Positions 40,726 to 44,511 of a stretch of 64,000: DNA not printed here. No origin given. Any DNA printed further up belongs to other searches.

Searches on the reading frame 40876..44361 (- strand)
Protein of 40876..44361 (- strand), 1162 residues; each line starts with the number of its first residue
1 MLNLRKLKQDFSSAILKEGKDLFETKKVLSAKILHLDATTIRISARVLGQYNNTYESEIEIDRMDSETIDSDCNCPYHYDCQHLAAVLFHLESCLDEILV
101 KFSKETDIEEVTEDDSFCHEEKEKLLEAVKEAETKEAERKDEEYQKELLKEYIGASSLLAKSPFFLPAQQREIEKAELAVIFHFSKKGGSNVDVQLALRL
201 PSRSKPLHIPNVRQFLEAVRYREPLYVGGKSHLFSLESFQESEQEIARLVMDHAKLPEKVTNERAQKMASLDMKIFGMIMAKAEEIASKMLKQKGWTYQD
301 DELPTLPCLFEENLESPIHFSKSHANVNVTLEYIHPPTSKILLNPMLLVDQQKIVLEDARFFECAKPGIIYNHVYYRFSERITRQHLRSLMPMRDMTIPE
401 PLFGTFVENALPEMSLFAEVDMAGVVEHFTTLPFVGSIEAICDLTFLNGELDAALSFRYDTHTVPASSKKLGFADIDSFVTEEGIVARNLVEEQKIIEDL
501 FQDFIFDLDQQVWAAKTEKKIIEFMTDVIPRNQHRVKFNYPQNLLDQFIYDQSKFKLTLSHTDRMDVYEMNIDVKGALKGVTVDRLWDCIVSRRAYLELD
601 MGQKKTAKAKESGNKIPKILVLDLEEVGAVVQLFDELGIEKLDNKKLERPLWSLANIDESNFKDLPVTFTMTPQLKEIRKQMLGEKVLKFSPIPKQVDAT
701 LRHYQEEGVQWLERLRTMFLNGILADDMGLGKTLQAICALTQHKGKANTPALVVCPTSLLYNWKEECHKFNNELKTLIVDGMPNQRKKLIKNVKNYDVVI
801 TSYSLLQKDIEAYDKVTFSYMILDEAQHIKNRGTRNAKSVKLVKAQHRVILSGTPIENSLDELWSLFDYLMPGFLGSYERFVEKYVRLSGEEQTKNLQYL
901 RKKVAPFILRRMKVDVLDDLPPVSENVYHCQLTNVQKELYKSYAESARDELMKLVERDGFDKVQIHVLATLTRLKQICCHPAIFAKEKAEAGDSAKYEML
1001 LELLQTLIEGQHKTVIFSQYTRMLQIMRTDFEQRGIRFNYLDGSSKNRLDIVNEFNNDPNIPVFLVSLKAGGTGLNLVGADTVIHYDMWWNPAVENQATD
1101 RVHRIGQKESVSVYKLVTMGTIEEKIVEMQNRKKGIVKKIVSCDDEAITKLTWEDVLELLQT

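Call 56: search_protein_families(library=pfam, proteins=[window:40876-44361:-], max_evalue=1)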
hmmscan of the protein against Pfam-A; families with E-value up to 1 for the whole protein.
window:40876-44361:- (1162 aa): 8 families
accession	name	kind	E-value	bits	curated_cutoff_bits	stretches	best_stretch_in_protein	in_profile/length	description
PF00176.29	SNF2-rel_dom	-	1.9e-72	244.3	24.9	1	704-982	1-289/290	SNF2-related domain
PF00271.37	Helicase_C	-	1.1e-25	90.5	23.5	1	996-1106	2-110/110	Helicase conserved C-terminal domain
PF04851.21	ResIII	-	4.4e-12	46.6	22.5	1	700-856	3-163/164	Type III restriction enzyme, res subunit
PF08455.15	SNF2_assoc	-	8.9e-12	45.1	27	1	300-576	29-269/373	Bacterial SNF2 helicase associated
PF00270.35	DEAD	-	3.6e-10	40.3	26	1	724-860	19-164/167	DEAD/DEAH box helicase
PF04434.22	SWIM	-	0.00012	21.9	19.6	1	70-91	12-37/38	SWIM zinc finger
PF13401.12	AAA_22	-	0.035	14.9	27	0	729-855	15-124/130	AAA domain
PF25366.1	RUFY4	-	0.91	10.3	27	0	103-149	20-65/90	RUFY4-like domain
